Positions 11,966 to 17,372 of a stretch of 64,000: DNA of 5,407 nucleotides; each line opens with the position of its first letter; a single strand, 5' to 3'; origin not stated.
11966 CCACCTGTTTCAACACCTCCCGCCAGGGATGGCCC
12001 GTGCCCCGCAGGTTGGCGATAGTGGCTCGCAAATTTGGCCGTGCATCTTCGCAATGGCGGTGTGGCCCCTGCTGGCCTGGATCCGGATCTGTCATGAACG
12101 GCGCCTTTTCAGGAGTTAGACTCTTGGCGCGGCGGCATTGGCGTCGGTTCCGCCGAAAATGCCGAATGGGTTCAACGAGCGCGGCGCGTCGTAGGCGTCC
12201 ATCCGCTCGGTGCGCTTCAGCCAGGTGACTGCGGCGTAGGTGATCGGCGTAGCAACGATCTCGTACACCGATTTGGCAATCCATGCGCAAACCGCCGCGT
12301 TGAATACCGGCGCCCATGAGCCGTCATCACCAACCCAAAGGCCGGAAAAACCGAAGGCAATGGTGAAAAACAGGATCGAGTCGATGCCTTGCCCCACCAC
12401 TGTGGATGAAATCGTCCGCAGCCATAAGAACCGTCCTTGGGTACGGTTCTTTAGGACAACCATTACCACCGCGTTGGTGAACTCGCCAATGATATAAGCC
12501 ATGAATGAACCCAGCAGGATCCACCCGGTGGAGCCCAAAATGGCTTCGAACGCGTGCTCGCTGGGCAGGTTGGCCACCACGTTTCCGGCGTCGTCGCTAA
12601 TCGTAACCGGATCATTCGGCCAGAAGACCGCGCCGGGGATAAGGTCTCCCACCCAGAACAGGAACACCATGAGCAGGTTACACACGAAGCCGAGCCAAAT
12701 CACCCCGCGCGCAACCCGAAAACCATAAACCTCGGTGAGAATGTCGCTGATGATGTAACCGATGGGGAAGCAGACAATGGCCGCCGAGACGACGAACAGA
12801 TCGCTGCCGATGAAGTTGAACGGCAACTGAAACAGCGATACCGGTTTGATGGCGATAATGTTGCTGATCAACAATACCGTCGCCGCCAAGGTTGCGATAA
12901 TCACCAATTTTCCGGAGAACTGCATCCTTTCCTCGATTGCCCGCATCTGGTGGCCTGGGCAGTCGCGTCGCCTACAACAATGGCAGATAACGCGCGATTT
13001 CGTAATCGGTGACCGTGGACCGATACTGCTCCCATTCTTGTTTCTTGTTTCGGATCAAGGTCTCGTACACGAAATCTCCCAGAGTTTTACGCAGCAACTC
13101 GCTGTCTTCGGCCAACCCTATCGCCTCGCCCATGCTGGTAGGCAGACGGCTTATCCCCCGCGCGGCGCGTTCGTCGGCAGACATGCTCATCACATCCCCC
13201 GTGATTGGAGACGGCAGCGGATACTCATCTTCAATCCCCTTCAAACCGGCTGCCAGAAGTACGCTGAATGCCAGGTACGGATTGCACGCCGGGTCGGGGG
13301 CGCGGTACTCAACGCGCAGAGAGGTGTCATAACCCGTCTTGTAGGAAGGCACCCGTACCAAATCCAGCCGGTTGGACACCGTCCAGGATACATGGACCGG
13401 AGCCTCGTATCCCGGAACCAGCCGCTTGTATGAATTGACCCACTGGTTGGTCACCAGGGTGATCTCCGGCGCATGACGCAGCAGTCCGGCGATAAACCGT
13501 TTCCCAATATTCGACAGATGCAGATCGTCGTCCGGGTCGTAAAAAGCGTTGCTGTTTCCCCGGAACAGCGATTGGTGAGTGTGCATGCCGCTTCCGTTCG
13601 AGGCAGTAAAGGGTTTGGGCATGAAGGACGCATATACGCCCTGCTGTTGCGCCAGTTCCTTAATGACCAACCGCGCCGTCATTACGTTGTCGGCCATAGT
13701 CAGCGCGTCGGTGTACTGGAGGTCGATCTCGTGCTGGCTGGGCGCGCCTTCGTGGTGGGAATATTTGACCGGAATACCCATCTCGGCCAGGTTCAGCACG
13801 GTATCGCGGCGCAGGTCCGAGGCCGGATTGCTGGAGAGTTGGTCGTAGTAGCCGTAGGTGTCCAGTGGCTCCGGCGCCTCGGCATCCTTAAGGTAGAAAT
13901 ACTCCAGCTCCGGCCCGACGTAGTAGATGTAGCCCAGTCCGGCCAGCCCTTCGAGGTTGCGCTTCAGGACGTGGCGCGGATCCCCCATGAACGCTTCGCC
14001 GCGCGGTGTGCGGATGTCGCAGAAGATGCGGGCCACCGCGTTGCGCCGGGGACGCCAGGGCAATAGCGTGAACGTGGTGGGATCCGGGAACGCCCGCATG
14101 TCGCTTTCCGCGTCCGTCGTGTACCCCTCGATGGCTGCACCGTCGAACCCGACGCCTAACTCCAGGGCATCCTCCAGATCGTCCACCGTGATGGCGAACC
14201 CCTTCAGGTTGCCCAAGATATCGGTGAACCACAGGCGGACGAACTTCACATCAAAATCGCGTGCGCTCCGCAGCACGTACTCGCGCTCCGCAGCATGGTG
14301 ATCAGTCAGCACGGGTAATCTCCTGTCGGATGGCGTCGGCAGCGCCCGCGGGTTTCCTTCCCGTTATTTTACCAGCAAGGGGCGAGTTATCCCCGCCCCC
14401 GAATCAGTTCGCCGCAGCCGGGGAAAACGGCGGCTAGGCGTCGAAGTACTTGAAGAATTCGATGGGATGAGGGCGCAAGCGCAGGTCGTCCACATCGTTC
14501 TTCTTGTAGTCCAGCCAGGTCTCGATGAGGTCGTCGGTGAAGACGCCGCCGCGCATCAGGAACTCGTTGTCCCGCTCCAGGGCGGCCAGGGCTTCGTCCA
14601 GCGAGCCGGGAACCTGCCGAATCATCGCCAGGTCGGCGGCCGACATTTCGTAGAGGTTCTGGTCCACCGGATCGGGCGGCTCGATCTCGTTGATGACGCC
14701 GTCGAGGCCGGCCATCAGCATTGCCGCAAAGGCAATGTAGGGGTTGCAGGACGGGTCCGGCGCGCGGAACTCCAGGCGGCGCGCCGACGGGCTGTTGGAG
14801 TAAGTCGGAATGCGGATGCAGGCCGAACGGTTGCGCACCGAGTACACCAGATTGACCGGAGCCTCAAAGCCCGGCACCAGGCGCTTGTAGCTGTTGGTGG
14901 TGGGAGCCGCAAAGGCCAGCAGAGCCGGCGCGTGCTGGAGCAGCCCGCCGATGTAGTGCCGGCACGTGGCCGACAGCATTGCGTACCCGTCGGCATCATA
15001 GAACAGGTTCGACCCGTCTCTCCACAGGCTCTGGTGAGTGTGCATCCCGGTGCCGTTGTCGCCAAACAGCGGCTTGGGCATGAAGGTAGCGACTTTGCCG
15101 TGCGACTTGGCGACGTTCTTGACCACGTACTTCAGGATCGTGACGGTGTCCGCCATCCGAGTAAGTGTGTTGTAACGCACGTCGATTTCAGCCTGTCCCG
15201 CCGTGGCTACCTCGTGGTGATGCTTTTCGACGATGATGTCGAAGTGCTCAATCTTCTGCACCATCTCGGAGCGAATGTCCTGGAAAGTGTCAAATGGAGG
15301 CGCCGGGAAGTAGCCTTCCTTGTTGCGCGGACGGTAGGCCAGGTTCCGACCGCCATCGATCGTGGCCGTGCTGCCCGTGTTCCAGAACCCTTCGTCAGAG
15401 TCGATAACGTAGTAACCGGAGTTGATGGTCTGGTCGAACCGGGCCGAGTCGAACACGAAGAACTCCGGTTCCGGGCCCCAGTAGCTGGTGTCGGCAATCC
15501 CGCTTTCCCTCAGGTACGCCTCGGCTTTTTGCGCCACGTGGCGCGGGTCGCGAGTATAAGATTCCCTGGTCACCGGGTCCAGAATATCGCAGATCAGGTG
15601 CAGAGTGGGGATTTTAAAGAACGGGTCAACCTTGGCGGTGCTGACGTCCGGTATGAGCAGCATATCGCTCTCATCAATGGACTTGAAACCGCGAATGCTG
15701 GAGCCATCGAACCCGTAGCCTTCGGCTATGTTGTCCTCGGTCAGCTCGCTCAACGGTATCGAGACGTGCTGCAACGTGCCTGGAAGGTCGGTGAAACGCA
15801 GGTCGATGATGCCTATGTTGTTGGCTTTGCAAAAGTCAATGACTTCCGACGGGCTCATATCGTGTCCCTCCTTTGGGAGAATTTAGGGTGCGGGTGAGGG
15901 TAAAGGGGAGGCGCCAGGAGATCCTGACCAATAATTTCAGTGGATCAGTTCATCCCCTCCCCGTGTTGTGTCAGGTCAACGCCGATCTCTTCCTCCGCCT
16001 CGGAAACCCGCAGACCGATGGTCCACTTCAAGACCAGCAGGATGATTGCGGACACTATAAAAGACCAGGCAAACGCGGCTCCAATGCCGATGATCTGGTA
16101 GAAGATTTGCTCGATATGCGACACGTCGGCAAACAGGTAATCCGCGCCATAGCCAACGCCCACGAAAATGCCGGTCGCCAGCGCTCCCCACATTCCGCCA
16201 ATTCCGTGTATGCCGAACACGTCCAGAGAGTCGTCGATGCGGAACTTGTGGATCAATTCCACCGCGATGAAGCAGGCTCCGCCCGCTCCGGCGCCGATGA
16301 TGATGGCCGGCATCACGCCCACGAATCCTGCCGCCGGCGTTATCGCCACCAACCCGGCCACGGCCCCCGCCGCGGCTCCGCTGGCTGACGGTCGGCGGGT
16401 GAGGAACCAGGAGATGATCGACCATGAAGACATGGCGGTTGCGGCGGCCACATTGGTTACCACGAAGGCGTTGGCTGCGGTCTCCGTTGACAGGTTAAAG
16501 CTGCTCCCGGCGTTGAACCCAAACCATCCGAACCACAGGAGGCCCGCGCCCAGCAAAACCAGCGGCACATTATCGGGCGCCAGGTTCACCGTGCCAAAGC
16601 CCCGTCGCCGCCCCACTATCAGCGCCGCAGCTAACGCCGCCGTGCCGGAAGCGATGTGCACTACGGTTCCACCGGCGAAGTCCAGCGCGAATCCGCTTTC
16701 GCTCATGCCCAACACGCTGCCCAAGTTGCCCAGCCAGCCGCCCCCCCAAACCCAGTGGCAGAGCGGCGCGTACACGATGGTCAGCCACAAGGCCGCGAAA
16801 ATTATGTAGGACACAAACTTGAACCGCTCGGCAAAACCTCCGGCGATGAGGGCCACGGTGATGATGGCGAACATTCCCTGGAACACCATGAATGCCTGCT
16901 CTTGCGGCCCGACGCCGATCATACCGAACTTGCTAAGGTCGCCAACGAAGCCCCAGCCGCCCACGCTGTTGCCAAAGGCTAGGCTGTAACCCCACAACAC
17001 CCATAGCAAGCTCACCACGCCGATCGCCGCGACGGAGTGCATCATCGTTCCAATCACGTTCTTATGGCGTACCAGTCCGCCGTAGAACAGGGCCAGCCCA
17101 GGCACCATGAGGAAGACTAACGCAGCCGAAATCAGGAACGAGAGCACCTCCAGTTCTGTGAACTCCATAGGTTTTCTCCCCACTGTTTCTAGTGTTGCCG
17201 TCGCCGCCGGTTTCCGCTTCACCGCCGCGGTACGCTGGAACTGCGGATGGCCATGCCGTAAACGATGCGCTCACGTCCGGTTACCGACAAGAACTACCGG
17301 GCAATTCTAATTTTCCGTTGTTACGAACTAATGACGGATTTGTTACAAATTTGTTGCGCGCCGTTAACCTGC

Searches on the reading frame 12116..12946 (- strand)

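Call 11: search_protein_families(library=pfam, proteins=[window:12116-12946:-], max_evalue=0.001)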
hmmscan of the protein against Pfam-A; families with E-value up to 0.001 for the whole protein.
window:12116-12946:- (276 aa): 1 family
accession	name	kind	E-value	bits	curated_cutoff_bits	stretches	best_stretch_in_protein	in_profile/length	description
PF02592.20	Vut_1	-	5.5e-47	160.4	27.2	1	55-238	2-151/152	Putative vitamin uptake transporter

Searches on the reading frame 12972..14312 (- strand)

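Call 11: search_protein_families(library=pfam, proteins=[window:12972-14312:-], max_evalue=0.001)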
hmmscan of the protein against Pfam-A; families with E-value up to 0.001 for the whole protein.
window:12972-14312:- (446 aa): 2 families
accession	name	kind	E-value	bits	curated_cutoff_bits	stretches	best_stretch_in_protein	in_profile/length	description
PF00120.29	Gln-synt_C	-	6.4e-114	381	24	1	110-442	2-344/344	Glutamine synthetase, catalytic domain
PF03951.24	Gln-synt_N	-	1.3e-25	89.2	33.4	1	21-103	1-82/82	Glutamine synthetase, beta-Grasp domain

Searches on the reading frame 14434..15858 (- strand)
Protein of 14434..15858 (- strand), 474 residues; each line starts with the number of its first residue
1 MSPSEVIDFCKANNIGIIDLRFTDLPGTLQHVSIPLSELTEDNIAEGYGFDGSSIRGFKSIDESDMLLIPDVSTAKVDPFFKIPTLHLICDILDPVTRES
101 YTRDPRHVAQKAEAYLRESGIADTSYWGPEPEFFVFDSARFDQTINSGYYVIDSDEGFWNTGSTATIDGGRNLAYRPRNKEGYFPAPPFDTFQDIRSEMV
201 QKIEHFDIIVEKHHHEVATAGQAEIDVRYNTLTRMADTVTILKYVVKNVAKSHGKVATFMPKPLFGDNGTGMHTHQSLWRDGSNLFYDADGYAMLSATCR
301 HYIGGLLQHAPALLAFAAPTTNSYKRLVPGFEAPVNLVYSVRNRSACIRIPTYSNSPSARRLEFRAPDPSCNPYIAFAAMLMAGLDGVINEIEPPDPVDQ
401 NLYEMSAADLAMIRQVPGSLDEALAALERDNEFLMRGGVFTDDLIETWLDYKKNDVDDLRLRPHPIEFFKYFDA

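Call 10: search_protein_families(library=pfam, proteins=[window:14434-15858:-], max_evalue=0.001)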
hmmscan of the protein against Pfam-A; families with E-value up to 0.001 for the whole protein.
window:14434-15858:- (474 aa): 2 families
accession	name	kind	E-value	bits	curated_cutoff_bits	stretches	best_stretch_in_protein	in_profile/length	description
PF00120.29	Gln-synt_C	-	1e-136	456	24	1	103-471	2-344/344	Glutamine synthetase, catalytic domain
PF03951.24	Gln-synt_N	-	2.9e-30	104.2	33.4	1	15-95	2-82/82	Glutamine synthetase, beta-Grasp domain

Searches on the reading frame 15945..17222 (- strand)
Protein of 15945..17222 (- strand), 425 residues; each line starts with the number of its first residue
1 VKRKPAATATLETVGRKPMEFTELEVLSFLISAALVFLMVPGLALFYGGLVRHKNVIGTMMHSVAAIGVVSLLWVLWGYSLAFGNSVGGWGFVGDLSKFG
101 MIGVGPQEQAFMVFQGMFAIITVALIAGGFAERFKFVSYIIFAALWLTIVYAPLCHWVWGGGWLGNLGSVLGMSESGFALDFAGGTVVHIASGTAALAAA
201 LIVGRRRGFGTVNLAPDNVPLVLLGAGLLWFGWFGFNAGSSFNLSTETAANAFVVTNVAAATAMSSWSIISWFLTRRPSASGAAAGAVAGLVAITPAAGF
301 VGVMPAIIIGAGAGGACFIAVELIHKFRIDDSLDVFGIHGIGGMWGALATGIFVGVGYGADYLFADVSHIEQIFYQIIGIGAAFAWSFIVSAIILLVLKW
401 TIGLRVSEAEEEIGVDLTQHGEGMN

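Call 10: search_protein_families(library=pfam, proteins=[window:15945-17222:-], max_evalue=0.001)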
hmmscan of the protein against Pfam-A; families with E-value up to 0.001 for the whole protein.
window:15945-17222:- (425 aa): 1 family
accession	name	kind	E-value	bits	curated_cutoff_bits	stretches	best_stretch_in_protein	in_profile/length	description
PF00909.26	Ammonium_transp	-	4.5e-120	401.5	23.2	1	29-422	3-396/399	Ammonium Transporter Family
